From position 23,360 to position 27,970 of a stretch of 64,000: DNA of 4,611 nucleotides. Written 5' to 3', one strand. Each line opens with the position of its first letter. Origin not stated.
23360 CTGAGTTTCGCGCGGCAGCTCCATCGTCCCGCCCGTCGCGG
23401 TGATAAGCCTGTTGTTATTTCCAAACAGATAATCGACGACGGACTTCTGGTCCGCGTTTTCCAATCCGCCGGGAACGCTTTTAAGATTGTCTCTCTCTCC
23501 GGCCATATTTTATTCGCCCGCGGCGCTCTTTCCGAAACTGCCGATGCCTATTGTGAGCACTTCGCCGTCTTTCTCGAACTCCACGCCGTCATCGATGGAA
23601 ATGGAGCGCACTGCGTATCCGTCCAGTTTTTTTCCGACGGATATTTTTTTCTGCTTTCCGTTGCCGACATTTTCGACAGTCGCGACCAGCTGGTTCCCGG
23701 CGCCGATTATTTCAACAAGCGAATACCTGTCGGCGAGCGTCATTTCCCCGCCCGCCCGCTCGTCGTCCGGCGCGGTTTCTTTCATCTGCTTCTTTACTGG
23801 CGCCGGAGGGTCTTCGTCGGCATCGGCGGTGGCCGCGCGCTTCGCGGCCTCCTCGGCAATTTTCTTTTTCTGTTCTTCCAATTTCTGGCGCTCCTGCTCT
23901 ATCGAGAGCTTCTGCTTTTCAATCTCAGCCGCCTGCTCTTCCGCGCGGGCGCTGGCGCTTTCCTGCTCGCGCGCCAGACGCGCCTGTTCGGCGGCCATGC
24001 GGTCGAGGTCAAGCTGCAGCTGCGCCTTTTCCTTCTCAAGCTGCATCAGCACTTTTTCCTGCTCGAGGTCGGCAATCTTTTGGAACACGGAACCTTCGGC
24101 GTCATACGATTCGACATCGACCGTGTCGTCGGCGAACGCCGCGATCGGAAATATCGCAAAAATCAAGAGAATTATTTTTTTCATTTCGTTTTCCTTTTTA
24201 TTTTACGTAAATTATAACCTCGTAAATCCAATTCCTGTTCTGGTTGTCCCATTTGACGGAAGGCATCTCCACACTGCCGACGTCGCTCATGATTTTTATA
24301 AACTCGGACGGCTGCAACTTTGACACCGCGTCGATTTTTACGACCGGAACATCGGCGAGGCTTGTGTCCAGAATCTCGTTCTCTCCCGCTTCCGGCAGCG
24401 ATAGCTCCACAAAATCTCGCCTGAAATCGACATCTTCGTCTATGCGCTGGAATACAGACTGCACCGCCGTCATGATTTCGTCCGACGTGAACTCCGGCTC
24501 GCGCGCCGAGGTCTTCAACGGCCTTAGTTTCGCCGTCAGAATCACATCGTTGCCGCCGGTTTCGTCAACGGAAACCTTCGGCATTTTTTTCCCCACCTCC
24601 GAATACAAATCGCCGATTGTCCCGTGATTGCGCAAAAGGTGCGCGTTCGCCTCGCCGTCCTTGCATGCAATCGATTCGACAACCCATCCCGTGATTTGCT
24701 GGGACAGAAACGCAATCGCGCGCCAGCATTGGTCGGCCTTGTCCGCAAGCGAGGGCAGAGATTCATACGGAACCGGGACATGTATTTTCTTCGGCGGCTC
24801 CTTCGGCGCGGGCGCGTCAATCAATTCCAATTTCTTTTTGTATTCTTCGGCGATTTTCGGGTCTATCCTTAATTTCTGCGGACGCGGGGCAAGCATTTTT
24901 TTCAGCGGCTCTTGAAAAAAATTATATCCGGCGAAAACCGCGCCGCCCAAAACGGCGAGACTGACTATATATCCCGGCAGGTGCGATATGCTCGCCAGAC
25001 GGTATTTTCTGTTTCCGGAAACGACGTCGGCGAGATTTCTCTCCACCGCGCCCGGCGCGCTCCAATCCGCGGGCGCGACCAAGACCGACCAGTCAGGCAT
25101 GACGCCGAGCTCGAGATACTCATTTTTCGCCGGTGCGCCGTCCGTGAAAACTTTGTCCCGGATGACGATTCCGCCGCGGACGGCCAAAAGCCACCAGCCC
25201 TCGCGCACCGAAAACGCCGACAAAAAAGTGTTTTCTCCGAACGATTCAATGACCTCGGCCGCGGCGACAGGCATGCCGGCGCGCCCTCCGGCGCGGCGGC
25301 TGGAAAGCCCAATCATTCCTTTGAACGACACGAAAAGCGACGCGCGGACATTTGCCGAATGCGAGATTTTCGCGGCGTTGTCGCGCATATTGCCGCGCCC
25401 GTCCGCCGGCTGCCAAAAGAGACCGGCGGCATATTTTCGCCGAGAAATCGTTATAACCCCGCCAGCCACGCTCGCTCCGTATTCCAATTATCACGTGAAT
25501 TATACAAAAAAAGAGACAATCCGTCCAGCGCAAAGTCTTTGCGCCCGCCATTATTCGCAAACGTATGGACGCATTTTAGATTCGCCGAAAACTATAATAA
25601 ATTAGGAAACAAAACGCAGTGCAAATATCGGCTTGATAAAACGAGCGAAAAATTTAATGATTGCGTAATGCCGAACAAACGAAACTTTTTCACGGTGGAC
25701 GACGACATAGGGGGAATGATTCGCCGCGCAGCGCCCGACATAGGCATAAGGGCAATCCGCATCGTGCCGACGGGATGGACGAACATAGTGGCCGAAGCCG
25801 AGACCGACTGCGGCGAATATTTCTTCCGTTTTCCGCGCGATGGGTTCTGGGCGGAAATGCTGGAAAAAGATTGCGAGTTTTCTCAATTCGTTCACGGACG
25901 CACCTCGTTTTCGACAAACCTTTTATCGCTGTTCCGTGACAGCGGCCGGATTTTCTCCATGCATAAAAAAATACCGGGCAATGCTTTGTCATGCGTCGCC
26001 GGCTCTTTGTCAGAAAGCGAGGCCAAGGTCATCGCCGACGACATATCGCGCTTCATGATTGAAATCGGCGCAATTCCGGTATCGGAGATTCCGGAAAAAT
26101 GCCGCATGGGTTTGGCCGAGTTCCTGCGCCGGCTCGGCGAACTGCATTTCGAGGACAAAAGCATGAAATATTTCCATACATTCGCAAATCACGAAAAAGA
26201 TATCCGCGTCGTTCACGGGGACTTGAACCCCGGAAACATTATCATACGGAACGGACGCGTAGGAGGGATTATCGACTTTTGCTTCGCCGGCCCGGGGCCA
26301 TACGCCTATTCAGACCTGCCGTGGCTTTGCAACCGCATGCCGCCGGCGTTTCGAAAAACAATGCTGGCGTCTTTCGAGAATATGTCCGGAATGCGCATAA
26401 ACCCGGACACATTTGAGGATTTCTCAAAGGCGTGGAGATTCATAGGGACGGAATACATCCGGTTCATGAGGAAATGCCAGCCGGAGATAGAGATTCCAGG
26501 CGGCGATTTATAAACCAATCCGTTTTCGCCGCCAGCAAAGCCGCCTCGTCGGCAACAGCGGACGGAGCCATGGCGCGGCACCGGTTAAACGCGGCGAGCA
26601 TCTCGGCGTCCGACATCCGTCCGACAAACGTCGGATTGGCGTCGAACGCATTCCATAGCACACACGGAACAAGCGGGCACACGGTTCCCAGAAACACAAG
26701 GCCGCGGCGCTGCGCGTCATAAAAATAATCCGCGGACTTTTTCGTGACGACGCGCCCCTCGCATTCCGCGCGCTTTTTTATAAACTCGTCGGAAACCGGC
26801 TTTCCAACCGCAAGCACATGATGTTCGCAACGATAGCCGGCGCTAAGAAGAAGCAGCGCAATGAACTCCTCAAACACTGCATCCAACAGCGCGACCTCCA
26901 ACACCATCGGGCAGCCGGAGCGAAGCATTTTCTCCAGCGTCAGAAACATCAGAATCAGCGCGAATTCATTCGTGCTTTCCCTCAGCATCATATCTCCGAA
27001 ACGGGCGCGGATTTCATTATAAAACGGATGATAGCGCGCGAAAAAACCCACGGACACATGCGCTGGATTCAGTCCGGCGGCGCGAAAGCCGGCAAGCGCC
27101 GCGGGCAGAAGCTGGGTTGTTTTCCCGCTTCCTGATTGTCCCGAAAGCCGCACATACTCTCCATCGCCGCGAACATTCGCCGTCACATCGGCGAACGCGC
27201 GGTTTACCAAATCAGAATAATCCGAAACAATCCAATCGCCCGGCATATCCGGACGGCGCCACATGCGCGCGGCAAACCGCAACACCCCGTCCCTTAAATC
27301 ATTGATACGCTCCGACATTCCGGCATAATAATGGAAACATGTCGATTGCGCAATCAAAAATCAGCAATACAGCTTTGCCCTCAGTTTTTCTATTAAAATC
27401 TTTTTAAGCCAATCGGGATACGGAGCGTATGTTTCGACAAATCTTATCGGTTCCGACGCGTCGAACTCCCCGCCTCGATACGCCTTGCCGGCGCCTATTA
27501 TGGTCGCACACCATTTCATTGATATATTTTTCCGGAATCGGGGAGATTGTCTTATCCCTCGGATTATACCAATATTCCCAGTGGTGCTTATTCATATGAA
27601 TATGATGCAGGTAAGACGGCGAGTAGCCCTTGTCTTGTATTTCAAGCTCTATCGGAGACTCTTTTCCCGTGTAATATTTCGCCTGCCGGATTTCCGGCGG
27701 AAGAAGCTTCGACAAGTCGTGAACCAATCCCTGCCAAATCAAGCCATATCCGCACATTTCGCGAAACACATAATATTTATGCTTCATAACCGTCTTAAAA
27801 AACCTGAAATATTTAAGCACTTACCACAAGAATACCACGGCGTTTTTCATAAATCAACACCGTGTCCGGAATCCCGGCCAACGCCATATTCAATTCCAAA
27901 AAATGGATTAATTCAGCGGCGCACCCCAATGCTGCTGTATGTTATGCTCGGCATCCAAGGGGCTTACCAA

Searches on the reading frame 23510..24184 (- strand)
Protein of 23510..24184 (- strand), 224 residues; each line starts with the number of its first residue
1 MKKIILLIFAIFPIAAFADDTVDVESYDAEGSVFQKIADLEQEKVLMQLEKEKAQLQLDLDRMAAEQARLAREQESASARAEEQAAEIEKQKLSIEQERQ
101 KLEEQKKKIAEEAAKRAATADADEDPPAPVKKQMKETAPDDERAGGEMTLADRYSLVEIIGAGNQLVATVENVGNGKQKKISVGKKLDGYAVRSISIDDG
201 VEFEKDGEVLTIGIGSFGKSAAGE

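Call 4: search_protein_families(library=pfam, proteins=[window:23510-24184:-], max_evalue=0.01)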
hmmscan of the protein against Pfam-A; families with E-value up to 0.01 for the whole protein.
window:23510-24184:- (224 aa): 0 families

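Call 5: search_protein_families(library=ncbifam, proteins=[window:23510-24184:-], max_evalue=0.01)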
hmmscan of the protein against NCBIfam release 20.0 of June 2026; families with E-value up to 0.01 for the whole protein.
window:23510-24184:- (224 aa): 6 families
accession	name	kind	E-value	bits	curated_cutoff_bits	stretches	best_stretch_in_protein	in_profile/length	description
NF047368.1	collar_FlbB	equivalog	1.8e-06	27.9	110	1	5-125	7-120/193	periplasmic-type flagellar collar protein FlbB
TIGR03021.1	pilP_fam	equivalog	1.8e-05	25.7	34.65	1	94-198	22-114/119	type IV pilus biogenesis protein PilP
TIGR01069.2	mutS2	equivalog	0.0016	16.9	400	1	49-124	507-600/790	endonuclease MutS2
TIGR03185.1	DNA_S_dndD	equivalog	0.0024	16.4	245.85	1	38-119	203-285/650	DNA sulfur modification protein DndD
NF008323.1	PRK11114.1-1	equivalog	0.0072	14.6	750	1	25-162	462-603/712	cellulose biosynthesis cyclic di-GMP-binding regulatory protein BcsB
TIGR02168.1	SMC_prok_B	equivalog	0.0077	14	567.35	1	44-118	379-453/1181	chromosome segregation protein SMC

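Call 45: search_protein_families(library=pfam, proteins=[window:23510-24184:-], max_evalue=0.05)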
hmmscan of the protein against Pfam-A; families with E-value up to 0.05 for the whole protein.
window:23510-24184:- (224 aa): 0 families

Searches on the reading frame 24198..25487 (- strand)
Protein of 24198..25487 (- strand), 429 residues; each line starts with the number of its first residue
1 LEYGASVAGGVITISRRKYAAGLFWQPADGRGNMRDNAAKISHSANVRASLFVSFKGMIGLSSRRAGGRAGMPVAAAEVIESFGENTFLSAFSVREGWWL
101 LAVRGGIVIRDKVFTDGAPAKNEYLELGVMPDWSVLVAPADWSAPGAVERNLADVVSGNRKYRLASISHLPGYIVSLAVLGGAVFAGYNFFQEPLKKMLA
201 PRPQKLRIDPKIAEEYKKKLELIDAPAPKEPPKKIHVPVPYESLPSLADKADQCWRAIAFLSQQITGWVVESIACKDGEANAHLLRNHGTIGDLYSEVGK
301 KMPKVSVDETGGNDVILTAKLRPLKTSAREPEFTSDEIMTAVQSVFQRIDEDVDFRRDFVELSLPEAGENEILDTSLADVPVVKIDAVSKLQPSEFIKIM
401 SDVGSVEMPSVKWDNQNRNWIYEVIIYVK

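Call 4: search_protein_families(library=pfam, proteins=[window:24198-25487:-], max_evalue=0.01)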
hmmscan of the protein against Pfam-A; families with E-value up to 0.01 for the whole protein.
window:24198-25487:- (429 aa): 1 family
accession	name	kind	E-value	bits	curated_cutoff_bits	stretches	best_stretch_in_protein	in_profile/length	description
PF06864.17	PAP_PilO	-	2e-09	37.2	26.7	1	19-303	1-293/419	Pilin accessory protein (PilO)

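Call 5: search_protein_families(library=ncbifam, proteins=[window:24198-25487:-], max_evalue=0.01)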
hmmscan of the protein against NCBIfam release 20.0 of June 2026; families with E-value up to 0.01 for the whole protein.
window:24198-25487:- (429 aa): 0 families

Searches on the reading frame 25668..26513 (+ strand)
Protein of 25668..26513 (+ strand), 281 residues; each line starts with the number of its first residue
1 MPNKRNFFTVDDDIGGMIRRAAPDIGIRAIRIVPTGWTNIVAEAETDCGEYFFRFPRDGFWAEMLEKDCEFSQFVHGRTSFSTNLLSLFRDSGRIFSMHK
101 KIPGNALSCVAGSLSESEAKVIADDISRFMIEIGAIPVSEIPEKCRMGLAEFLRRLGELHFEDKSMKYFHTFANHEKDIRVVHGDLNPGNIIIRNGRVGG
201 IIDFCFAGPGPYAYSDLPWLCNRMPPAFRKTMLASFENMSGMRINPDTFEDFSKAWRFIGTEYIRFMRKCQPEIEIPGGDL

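Call 10: search_protein_families(library=pfam, proteins=[window:25668-26513:+], max_evalue=0.001)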
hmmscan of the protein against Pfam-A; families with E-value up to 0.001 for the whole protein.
window:25668-26513:+ (281 aa): 2 families
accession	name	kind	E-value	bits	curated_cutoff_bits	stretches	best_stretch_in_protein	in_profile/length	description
PF01636.29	APH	-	6.6e-16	59.2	23.2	1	30-240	2-229/239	Phosphotransferase enzyme family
PF19974.5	TCAD9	-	1.5e-07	31.4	40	1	179-222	297-339/429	Ternary complex associated domain 9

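Call 68: search_protein_families(library=padloc, proteins=[window:25668-26513:+], max_evalue=0.01)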
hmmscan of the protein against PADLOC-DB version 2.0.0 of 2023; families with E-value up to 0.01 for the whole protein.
window:25668-26513:+ (281 aa): 1 family
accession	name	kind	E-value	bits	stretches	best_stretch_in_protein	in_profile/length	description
PDLC04056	PD-T4-6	-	0.002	15.3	1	175-207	124-153/415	-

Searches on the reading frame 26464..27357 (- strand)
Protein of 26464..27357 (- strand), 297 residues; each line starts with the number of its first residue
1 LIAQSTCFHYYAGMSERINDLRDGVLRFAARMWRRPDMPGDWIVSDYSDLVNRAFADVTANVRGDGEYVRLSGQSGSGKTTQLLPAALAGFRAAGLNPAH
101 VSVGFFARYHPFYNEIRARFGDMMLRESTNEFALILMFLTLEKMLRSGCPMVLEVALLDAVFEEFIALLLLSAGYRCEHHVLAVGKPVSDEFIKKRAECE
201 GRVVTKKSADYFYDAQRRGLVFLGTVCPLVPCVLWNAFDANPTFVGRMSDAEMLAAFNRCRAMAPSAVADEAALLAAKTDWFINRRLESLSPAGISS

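Call 4: search_protein_families(library=pfam, proteins=[window:26464-27357:-], max_evalue=0.01)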
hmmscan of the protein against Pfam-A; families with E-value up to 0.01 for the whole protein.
window:26464-27357:- (297 aa): 1 family
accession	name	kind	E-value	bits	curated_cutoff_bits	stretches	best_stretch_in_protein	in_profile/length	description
PF06414.18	Zeta_toxin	-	2.6e-13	50.3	22.3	1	71-218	21-168/199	Zeta toxin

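Call 5: search_protein_families(library=ncbifam, proteins=[window:26464-27357:-], max_evalue=0.01)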
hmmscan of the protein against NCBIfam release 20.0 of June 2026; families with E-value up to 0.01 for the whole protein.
window:26464-27357:- (297 aa): 1 family
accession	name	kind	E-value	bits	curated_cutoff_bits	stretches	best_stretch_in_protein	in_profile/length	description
NF040729.1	ABC_ATP_SaoA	equivalog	0.0062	16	360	1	51-94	17-57/248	ABC transporter ATP-binding protein SaoA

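Call 68: search_protein_families(library=padloc, proteins=[window:26464-27357:-], max_evalue=0.01)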
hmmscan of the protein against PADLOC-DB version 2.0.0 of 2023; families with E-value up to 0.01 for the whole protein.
window:26464-27357:- (297 aa): 0 families

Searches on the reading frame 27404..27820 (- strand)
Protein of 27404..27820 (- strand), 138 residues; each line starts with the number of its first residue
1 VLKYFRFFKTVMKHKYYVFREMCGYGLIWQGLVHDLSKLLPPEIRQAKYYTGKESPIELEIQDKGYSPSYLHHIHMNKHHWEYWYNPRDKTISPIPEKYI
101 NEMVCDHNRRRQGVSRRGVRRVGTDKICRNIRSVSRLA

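Call 4: search_protein_families(library=pfam, proteins=[window:27404-27820:-], max_evalue=0.01)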
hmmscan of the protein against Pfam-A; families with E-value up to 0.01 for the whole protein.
window:27404-27820:- (138 aa): 1 family
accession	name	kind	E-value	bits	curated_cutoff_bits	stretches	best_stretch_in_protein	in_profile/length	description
PF18907.5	DUF5662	-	7.7e-28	97.5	27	1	5-107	3-112/156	Family of unknown function (DUF5662)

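Call 5: search_protein_families(library=ncbifam, proteins=[window:27404-27820:-], max_evalue=0.01)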
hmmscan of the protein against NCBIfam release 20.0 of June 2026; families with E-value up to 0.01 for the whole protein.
window:27404-27820:- (138 aa): 1 family
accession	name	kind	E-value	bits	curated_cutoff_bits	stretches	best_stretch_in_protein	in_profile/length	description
NF038302.1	EPS_HpsE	equivalog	0.004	16.2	300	1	74-131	203-260/307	hormogonium polysaccharide biosynthesis glycosyltransferase HpsE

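Call 68: search_protein_families(library=padloc, proteins=[window:27404-27820:-], max_evalue=0.01)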
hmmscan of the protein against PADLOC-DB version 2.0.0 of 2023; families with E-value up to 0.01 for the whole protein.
window:27404-27820:- (138 aa): 0 families
